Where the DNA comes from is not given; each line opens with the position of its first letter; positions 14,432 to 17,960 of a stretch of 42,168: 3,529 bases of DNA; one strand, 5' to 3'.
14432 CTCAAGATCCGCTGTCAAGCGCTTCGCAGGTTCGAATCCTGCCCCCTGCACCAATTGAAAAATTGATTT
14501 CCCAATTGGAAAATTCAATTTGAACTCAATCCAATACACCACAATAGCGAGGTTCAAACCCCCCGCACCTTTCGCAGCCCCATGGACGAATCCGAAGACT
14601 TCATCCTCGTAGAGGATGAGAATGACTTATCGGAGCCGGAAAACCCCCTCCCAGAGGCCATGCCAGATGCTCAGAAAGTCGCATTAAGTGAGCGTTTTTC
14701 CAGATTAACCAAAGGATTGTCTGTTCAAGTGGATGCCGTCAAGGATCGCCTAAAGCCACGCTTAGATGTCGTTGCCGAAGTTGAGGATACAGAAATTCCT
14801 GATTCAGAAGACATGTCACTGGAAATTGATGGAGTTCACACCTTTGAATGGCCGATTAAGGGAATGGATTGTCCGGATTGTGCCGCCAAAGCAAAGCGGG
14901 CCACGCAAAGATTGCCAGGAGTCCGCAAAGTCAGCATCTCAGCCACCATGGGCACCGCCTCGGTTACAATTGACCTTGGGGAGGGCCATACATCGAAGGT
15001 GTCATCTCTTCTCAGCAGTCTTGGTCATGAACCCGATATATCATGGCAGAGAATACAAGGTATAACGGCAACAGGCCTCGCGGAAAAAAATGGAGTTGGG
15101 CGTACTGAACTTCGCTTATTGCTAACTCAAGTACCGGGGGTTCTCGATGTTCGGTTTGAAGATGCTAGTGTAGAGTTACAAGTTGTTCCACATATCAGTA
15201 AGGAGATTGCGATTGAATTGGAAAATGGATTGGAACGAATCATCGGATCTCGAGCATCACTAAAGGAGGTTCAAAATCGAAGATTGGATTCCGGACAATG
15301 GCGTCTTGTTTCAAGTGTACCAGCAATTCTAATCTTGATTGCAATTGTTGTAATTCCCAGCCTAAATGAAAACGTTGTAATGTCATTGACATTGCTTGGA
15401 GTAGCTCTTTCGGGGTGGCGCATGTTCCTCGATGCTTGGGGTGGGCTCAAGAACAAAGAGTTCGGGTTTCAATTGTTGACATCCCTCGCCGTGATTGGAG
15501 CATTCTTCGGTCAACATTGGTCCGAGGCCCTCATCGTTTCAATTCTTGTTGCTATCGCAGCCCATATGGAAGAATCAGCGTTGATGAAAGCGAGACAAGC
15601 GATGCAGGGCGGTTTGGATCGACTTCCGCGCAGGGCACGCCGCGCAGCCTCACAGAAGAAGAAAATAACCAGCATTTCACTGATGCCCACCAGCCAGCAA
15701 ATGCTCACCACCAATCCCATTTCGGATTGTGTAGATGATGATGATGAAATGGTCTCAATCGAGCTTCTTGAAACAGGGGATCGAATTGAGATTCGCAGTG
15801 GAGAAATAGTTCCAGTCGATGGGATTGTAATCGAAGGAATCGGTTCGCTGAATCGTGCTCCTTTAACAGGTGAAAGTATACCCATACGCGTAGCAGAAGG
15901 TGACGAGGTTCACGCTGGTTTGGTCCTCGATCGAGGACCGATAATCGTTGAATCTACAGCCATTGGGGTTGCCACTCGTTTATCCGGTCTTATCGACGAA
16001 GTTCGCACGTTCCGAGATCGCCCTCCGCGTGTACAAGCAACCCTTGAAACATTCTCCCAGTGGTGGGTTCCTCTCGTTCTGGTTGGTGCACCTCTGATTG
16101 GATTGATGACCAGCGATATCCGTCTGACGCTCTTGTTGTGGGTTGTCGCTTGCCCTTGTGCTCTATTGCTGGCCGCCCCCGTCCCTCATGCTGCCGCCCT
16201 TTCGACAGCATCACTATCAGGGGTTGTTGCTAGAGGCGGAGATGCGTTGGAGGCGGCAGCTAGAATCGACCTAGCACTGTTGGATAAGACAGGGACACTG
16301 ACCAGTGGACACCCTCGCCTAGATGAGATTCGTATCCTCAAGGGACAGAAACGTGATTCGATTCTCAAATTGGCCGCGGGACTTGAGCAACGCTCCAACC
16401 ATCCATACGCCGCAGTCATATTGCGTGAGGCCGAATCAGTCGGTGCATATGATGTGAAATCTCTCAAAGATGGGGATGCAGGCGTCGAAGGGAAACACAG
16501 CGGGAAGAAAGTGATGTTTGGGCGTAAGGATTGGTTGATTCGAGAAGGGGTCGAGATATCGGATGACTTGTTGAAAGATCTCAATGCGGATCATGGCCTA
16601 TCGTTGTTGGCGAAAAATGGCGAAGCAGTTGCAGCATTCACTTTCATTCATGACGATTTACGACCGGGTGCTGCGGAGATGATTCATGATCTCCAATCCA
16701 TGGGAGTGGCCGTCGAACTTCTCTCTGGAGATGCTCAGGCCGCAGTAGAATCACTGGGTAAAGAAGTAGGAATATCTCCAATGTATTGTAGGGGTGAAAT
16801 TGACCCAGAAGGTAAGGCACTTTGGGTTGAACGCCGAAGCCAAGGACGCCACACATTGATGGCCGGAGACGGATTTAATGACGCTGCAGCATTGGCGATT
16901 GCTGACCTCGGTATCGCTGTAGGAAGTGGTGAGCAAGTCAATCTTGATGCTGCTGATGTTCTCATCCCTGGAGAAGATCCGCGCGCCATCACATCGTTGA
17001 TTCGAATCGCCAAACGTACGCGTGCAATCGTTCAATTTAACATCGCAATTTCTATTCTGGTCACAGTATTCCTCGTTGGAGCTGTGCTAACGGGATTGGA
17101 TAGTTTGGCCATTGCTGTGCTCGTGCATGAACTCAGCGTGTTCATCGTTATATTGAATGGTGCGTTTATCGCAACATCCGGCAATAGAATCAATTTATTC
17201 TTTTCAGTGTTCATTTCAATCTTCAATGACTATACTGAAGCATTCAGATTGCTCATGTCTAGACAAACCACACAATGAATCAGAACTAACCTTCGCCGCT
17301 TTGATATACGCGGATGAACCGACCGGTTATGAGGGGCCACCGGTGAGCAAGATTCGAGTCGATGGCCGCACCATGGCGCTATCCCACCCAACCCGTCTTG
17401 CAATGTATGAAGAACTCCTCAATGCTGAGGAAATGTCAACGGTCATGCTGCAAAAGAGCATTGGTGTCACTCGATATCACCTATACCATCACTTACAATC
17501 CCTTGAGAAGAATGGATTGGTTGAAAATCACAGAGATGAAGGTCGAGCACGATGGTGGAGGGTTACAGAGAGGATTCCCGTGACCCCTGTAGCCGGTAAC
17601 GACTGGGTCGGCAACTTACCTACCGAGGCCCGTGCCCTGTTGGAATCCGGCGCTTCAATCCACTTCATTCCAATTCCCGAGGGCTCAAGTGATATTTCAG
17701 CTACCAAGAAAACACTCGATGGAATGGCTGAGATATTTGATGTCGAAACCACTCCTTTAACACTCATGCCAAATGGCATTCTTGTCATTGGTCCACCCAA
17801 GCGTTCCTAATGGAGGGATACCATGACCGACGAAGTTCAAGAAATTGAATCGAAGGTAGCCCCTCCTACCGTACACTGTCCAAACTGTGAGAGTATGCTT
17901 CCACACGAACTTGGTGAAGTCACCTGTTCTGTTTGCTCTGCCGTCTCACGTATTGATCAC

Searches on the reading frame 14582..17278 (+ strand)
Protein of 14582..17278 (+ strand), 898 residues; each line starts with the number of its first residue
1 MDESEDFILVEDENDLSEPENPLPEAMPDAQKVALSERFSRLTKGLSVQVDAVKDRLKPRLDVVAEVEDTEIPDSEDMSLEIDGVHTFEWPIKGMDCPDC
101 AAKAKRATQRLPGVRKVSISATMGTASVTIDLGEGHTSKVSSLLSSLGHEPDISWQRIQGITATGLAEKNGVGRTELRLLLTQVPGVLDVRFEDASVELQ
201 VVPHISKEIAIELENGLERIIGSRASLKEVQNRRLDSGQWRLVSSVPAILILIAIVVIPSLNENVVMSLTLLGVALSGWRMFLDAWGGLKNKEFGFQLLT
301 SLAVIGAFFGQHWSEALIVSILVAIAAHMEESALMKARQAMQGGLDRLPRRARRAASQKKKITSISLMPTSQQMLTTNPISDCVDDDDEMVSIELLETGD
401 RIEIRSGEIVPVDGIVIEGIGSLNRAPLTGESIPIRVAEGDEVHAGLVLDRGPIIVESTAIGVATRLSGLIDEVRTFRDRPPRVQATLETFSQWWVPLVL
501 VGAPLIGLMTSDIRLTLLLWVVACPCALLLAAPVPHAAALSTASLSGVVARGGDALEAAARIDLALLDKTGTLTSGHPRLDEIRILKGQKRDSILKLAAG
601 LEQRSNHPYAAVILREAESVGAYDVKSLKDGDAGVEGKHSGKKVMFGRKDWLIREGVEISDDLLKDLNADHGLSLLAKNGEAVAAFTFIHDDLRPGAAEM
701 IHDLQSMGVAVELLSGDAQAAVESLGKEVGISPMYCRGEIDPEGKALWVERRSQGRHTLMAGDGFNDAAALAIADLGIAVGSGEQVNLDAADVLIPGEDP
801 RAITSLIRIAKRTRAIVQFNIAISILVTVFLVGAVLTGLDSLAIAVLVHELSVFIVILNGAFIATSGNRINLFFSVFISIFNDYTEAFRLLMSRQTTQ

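Call 10: search_protein_families(library=pfam, proteins=[window:14582-17278:+])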
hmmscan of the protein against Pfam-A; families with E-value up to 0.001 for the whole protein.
window:14582-17278:+ (898 aa): 3 families
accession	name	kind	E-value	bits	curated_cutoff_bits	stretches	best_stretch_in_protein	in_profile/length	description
PF00122.25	E1-E2_ATPase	-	3.3e-32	111.9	28.1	1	385-543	12-178/181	E1-E2 ATPase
PF00702.32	Hydrolase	-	1.6e-23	84.5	26.4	1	562-774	1-190/191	haloacid dehalogenase-like hydrolase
PF00403.32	HMA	-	4.8e-08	33.7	24.8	1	92-132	4-44/62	Heavy-metal-associated domain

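Call 41: find_homologous_proteins(query=window:14582-17278:+, max_evalue=1e-100)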
Query window:14582-17278:+ (898 aa): 1864 proteins with E <= 1e-100 among 8000 candidates; the best 120 are listed.
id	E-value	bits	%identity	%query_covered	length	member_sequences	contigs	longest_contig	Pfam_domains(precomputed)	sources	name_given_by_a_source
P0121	0.0e+0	1820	92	100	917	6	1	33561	PF00403.33,PF00702.33,PF00122.26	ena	-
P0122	0.0e+0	1800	91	100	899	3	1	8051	PF00403.33,PF00702.33,PF00122.26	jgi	-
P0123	0.0e+0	1775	89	100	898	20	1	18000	PF00403.33,PF00702.33,PF00122.26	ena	-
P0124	0.0e+0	1769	89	100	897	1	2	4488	PF00403.33,PF00702.33,PF00122.26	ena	-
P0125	0.0e+0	1767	89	100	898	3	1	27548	PF00403.33,PF00702.33,PF00122.26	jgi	-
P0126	0.0e+0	1765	89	100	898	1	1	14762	PF00403.33,PF00702.33,PF00122.26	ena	-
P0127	0.0e+0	1764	89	100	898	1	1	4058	PF00403.33,PF00702.33,PF00122.26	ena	-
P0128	0.0e+0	1761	89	100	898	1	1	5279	PF00403.33,PF00702.33,PF00122.26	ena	-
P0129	0.0e+0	1719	87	100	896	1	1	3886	PF00403.33,PF00702.33,PF00122.26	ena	-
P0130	0.0e+0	1713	87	100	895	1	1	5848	PF00403.33,PF00702.33,PF00122.26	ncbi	-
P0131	0.0e+0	1690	86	100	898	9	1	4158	PF00403.33,PF00702.33,PF00122.26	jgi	jgi:Cd2+/Zn2+-exporting ATPase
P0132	0.0e+0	1670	100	86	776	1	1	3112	PF00702.33,PF00122.26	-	-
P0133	0.0e+0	1655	83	100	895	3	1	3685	PF00403.33,PF00702.33,PF00122.26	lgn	-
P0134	0.0e+0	1651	83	100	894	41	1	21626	PF00403.33,PF00702.33,PF00122.26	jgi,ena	-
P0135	0.0e+0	1642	83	100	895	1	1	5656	PF00403.33,PF00702.33,PF00122.26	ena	-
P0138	0.0e+0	1619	82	100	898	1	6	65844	PF00702.33,PF00122.26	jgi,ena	jgi:Cd2+/Zn2+-exporting ATPase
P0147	0.0e+0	1551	78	100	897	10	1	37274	PF00403.33,PF00702.33,PF00122.26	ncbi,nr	ncbi:MAG: cation-translocating P-type ATPase [Candidatus Thalassarchaeum sp.]|nr:cation-translocatin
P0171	0.0e+0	1447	73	100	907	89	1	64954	PF00403.33,PF00702.33,PF00122.26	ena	-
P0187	0.0e+0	1263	67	100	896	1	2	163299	PF00702.33,PF00122.26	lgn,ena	-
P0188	0.0e+0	1211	62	99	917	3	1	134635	PF00403.33,PF00702.33,PF00122.26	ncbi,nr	ncbi:MAG: cation-translocating P-type ATPase [Candidatus Thermoplasmatota archaeon]|nr:cation-transl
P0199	0.0e+0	1014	55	100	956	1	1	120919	PF00403.33,PF00702.33,PF00122.26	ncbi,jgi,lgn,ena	-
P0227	6.7e-256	870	48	100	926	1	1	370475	PF00403.33,PF00702.33,PF00122.26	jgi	jgi:Cd2+/Zn2+-exporting ATPase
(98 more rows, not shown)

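Call 42: find_encoding_contigs(protein=P0121, flank=10000, max_places=1)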
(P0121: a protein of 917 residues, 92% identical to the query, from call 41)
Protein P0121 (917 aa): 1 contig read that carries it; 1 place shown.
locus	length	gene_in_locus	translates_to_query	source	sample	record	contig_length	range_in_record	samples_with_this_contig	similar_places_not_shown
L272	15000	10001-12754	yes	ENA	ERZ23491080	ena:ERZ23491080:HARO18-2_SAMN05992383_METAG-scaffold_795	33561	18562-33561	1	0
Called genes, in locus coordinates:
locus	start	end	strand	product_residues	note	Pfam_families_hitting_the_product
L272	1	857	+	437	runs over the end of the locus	PF18911:PKD_4, PF00801:PKD, PF22352:K319L-like_PKD (faint)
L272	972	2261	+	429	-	PF00009:GTP_EFTU, PF03144:GTP_EFTU_D2, PF03143:GTP_EFTU_D3, PF22594:GTP-eEF1A_C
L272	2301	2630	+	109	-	PF00338:Ribosomal_S10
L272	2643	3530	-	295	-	-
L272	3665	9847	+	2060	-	PF20773:InhA-like_MAM (weak)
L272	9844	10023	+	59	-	-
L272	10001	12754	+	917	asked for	PF00403:HMA (weak), PF00122:E1-E2_ATPase, PF00702:Hydrolase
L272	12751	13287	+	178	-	PF12840:HTH_20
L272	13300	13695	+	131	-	PF07191:Zn_ribbon_6 (faint), PF13717:Zn_ribbon_4 (faint)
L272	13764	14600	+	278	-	PF01066:CDP-OH_P_transf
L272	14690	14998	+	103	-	?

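Call 43: find_encoding_contigs(protein=P0138, flank=10000, max_places=1)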
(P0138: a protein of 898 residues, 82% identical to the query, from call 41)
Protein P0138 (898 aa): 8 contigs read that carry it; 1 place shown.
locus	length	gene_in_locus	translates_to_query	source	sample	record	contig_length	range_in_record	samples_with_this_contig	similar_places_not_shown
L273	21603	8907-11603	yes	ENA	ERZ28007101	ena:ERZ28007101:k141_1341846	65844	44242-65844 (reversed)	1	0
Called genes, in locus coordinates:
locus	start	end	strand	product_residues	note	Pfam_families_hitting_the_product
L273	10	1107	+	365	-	PF00009:GTP_EFTU, PF03144:GTP_EFTU_D2, PF03143:GTP_EFTU_D3, PF22594:GTP-eEF1A_C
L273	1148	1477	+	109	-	PF00338:Ribosomal_S10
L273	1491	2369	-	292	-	-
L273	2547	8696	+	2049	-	PF20773:InhA-like_MAM (weak)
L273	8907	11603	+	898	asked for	PF00122:E1-E2_ATPase, PF00702:Hydrolase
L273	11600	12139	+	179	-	PF12840:HTH_20, PF01978:TrmB (faint)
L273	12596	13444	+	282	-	PF01066:CDP-OH_P_transf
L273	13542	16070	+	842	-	-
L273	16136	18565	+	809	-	PF24807:WD40_CDC20-Fz (faint), PF23381:Beta-prop_IFT122_1st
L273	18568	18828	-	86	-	-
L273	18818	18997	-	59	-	-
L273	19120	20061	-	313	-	PF01656:CbiA, PF02374:ArsA_ATPase (faint), PF09140:MipZ (faint), PF10609:ParA (faint), PF13614:AAA_31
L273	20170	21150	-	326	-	PF00493:MCM (weak), PF20030:bpMoxR (weak), PF07726:AAA_3, PF07728:AAA_5, PF17863:AAA_lid_2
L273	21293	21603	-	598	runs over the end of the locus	PF00009:GTP_EFTU, PF01926:MMR_HSR1 (faint), PF03144:GTP_EFTU_D2, PF11987:IF-2, PF14578:GTP_EFTU_D4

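Call 44: find_encoding_contigs(protein=P0147, flank=10000, max_places=1)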
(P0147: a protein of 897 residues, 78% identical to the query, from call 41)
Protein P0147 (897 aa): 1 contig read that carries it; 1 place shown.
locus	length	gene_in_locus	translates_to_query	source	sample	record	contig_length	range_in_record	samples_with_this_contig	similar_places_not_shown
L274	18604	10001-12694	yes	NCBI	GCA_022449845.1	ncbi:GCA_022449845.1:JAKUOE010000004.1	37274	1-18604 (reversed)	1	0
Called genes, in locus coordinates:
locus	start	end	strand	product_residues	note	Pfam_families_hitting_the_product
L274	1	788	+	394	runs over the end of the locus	PF00801:PKD, PF18911:PKD_4, PF22352:K319L-like_PKD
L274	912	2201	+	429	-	PF00009:GTP_EFTU, PF03144:GTP_EFTU_D2, PF03143:GTP_EFTU_D3, PF22594:GTP-eEF1A_C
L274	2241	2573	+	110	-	PF00338:Ribosomal_S10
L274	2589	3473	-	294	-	-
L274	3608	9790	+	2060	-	PF20773:InhA-like_MAM (weak)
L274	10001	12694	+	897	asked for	PF00403:HMA (weak), PF00122:E1-E2_ATPase, PF00702:Hydrolase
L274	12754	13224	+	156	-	PF12840:HTH_20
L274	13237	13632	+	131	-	PF18551:TackOD1 (weak), PF13717:Zn_ribbon_4 (faint)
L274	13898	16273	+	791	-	-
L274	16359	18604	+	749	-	PF24817:WD40_WDHD1_1st (faint), PF25174:Beta-prop_THOC3 (weak), PF23381:Beta-prop_IFT122_1st, PF25173:Beta-prop_WDR3_1st (weak)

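Call 45: find_encoding_contigs(protein=P0171, flank=10000, max_places=1)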
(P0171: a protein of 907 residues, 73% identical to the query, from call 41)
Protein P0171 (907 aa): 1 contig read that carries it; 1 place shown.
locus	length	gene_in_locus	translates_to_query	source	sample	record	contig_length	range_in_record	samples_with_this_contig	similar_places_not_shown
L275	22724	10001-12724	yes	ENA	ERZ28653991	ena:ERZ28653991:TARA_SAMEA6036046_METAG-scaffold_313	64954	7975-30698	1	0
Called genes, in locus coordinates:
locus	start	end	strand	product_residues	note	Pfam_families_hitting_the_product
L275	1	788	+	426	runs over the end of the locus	PF00801:PKD, PF18911:PKD_4, PF22352:K319L-like_PKD (faint)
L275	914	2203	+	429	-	PF00009:GTP_EFTU, PF03144:GTP_EFTU_D2, PF03143:GTP_EFTU_D3, PF22594:GTP-eEF1A_C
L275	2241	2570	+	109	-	PF00338:Ribosomal_S10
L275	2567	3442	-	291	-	-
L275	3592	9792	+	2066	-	PF20773:InhA-like_MAM (faint)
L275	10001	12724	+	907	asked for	PF00403:HMA (faint), PF00122:E1-E2_ATPase, PF00702:Hydrolase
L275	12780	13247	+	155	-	PF12840:HTH_20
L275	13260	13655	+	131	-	PF23548:Zn_ribbon_FGT1_2 (faint)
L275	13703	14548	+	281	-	PF01066:CDP-OH_P_transf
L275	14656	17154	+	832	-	-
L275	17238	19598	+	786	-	PF25174:Beta-prop_THOC3 (weak), PF23381:Beta-prop_IFT122_1st, PF25173:Beta-prop_WDR3_1st (weak), PF00400:WD40 (faint)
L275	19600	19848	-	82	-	-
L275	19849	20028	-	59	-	-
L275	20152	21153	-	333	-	PF01656:CbiA, PF09140:MipZ (faint), PF13614:AAA_31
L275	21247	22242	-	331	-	PF00493:MCM (weak), PF20030:bpMoxR (weak), PF07726:AAA_3, PF07728:AAA_5, PF17863:AAA_lid_2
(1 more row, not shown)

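Call 62: find_encoding_contigs(protein=P0187, flank=10000, max_places=1)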
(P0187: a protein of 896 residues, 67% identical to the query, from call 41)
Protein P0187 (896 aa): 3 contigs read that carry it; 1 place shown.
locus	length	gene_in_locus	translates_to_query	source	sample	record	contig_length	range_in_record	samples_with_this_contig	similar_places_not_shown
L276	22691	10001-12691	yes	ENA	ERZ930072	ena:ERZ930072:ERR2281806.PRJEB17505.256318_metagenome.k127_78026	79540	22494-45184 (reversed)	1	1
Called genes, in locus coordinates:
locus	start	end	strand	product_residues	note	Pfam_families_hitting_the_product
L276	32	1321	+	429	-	PF00009:GTP_EFTU, PF03144:GTP_EFTU_D2, PF03143:GTP_EFTU_D3, PF22594:GTP-eEF1A_C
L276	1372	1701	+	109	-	PF00338:Ribosomal_S10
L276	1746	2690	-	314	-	-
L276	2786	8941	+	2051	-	PF20773:InhA-like_MAM (weak)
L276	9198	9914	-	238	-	PF00702:Hydrolase (faint), PF05116:S6PP (weak), PF08282:Hydrolase_3, PF12710:HAD (faint), PF08282:Hydrolase_3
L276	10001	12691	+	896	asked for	PF00122:E1-E2_ATPase, PF00702:Hydrolase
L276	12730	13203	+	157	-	PF12840:HTH_20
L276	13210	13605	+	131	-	PF18551:TackOD1 (weak), PF07191:Zn_ribbon_6 (faint)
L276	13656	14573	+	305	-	PF01066:CDP-OH_P_transf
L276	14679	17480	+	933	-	-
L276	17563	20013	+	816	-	PF23381:Beta-prop_IFT122_1st, PF25174:Beta-prop_THOC3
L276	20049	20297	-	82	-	-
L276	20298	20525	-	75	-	-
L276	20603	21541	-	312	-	PF01656:CbiA, PF02374:ArsA_ATPase (faint), PF09140:MipZ (faint), PF10609:ParA (faint), PF13614:AAA_31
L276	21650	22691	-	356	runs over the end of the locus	PF00493:MCM (weak), PF20030:bpMoxR, PF07726:AAA_3, PF07728:AAA_5, PF17863:AAA_lid_2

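Call 63: find_encoding_contigs(protein=P0188, flank=10000, max_places=1)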
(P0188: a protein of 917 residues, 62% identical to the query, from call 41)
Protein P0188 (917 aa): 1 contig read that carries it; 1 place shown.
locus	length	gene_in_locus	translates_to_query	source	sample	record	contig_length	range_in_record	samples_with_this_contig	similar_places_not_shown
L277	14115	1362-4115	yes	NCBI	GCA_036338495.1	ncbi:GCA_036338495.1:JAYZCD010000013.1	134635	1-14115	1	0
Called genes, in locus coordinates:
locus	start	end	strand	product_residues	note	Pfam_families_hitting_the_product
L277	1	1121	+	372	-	?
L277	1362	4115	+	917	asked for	PF00403:HMA, PF00122:E1-E2_ATPase, PF00702:Hydrolase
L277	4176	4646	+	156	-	PF12840:HTH_20 (weak)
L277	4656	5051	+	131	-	PF11331:Zn_ribbon_12 (faint), PF07191:Zn_ribbon_6 (faint), PF13717:Zn_ribbon_4 (faint)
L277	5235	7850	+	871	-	-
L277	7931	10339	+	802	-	PF23381:Beta-prop_IFT122_1st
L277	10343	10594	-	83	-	-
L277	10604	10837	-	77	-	-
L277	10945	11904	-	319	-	PF01656:CbiA, PF02374:ArsA_ATPase (weak), PF09140:MipZ (faint), PF10609:ParA (faint), PF13614:AAA_31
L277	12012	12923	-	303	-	PF00493:MCM (weak), PF20030:bpMoxR (weak), PF07726:AAA_3, PF07728:AAA_5, PF17863:AAA_lid_2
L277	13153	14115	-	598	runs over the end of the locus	PF00009:GTP_EFTU, PF01926:MMR_HSR1 (faint), PF03144:GTP_EFTU_D2 (weak), PF11987:IF-2, PF14578:GTP_EFTU_D4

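Call 64: find_encoding_contigs(protein=P0199, flank=10000, max_places=1)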
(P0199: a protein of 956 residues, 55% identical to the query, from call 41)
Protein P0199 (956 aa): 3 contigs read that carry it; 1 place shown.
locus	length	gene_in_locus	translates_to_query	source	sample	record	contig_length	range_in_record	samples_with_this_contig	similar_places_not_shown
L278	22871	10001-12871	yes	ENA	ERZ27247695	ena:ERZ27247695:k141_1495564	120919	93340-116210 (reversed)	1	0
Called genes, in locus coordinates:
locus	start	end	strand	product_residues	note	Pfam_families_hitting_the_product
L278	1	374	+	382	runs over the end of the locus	PF00801:PKD, PF18911:PKD_4, PF22352:K319L-like_PKD (faint)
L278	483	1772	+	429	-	PF00009:GTP_EFTU, PF03144:GTP_EFTU_D2, PF03143:GTP_EFTU_D3, PF22594:GTP-eEF1A_C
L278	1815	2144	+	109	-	PF00338:Ribosomal_S10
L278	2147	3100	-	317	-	-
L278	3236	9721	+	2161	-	PF20773:InhA-like_MAM (faint)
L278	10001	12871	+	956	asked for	PF00403:HMA, PF00122:E1-E2_ATPase, PF00702:Hydrolase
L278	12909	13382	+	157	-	PF12840:HTH_20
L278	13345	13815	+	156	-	PF07191:Zn_ribbon_6 (faint)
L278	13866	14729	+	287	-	PF01066:CDP-OH_P_transf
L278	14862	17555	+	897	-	-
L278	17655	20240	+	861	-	PF23381:Beta-prop_IFT122_1st (weak), PF02037:SAP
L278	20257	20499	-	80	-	-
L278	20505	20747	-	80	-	-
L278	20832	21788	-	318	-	PF01656:CbiA, PF09140:MipZ (faint), PF10609:ParA (faint), PF13614:AAA_31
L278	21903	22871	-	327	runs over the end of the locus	PF00493:MCM (faint), PF20030:bpMoxR, PF07726:AAA_3, PF07728:AAA_5, PF17863:AAA_lid_2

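Call 65: find_encoding_contigs(protein=P0227, flank=10000, max_places=1)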
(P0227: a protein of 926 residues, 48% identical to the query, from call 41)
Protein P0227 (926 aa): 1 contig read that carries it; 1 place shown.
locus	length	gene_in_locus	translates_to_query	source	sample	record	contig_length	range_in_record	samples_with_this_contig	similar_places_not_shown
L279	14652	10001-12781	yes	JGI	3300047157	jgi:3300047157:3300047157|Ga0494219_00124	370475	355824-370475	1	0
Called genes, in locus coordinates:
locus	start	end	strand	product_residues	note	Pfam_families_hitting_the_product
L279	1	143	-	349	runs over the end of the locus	PF01063:Aminotran_4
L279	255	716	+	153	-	-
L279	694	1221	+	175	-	PF03104:DNA_pol_B_exo1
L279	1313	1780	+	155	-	PF03175:DNA_pol_B_2, PF00136:DNA_pol_B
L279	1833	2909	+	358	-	PF00136:DNA_pol_B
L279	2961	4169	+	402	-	PF00801:PKD, PF18911:PKD_4, PF22352:K319L-like_PKD (faint)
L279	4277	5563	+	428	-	PF00009:GTP_EFTU, PF03144:GTP_EFTU_D2, PF03143:GTP_EFTU_D3, PF22594:GTP-eEF1A_C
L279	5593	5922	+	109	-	PF00338:Ribosomal_S10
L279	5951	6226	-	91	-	-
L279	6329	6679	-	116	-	-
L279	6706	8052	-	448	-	PF03051:Peptidase_C1_2, PF00112:Peptidase_C1 (faint)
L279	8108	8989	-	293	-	-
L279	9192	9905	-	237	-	PF00702:Hydrolase (weak), PF08282:Hydrolase_3, PF12710:HAD (faint), PF08282:Hydrolase_3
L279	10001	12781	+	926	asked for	PF00403:HMA, PF00122:E1-E2_ATPase, PF00702:Hydrolase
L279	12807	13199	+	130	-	-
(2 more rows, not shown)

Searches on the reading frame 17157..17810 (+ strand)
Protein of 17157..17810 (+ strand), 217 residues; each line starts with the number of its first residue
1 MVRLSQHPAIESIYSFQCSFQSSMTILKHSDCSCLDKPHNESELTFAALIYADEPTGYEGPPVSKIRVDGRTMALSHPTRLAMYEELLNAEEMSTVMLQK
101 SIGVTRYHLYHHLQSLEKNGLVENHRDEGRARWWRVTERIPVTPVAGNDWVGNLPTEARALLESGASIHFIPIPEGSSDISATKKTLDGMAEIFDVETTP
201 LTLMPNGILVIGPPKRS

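Call 10: search_protein_families(library=pfam, proteins=[window:17157-17810:+])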
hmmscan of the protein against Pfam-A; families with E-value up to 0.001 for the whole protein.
window:17157-17810:+ (217 aa): 3 families
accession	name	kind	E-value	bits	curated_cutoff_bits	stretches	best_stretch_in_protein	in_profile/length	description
PF12840.13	HTH_20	-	1.1e-08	35.3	27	1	75-123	1-49/51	Helix-turn-helix domain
PF01978.25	TrmB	-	4.7e-05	23.6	25.6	1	83-127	13-57/68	Sugar-specific transcriptional regulator TrmB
PF13601.12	HTH_34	-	0.00082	19.9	27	0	80-137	2-62/80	Winged helix DNA-binding domain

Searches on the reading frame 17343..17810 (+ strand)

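Call 79: search_protein_families(library=pfam, proteins=[window:17343-17810:+], max_evalue=1)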
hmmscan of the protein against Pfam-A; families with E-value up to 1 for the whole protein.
window:17343-17810:+ (155 aa): 9 families
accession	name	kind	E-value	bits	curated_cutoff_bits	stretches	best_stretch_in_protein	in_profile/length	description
PF12840.13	HTH_20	-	6.3e-09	36.1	27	1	13-61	1-49/51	Helix-turn-helix domain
PF01978.25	TrmB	-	2.6e-05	24.4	25.6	1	21-65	13-57/68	Sugar-specific transcriptional regulator TrmB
PF13601.12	HTH_34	-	0.00044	20.8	27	1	18-75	2-62/80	Winged helix DNA-binding domain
PF03551.20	PadR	-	0.014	15.8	27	1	46-76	33-67/75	Transcriptional regulator PadR-like family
PF01022.26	HTH_5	-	0.031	14.6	22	1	16-61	2-46/47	Bacterial regulatory protein, arsR family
PF17778.7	BLACT_WH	-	0.1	13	22.8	1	46-71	24-46/46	Beta-lactamase associated winged helix domain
PF13551.12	HTH_29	-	0.11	13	28.1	1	25-77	6-61/64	Winged helix-turn helix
PF01475.25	FUR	-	0.16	12.6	23.1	1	23-70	21-69/121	Ferric uptake regulator family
PF01047.28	MarR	-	0.17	12.2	24.6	1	25-66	12-53/59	MarR family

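Call 80: search_protein_families(library=ncbifam, proteins=[window:17343-17810:+], max_evalue=0.1)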
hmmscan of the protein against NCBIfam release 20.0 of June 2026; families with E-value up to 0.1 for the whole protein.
window:17343-17810:+ (155 aa): 10 families
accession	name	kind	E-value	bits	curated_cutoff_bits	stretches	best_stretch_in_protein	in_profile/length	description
NF033788.1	HTH_metalloreg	subfamily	2.4e-12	46.5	55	1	12-75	7-69/77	metalloregulator ArsR/SmtB family transcription factor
NF041413.1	ArsR_Rv2640c_fam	equivalog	5.9e-06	26.7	155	1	7-74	33-101/118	Rv2640c family ArsR-like transcriptional regulator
NF040642.1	sulf_sens_BigR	equivalog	9e-06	25.7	155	1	11-77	15-79/95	sulfite-sensing transcriptional repressor BigR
NF033789.1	repress_SdpR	subfamily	0.00048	20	100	1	12-65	4-56/79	autorepressor SdpR family transcription factor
NF047906.1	CdPbTransRegCmtR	equivalog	0.0012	18.7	150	1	11-70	16-73/104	Cd(II)/Pb(II)-sensing metalloregulatory transcriptional regulator CmtR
NF005061.0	PRK06474.1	equivalog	0.026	14.4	121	1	13-61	8-58/178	hypothetical protein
NF008886.0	PRK11920.1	equivalog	0.035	13.8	193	1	17-79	11-74/153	iron-responsive transcriptional regulator RirA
TIGR01884.1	cas_HTH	subfamily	0.056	12.8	60.2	1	29-65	155-191/202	CRISPR-associated CARF protein Csa3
NF002926.0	PRK03573.1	equivalog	0.074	13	120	1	28-70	44-88/144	transcriptional regulator SlyA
NF053606.1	Sta1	subfamily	0.079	13.1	80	0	20-67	24-71/100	Sta1 family transcriptional regulator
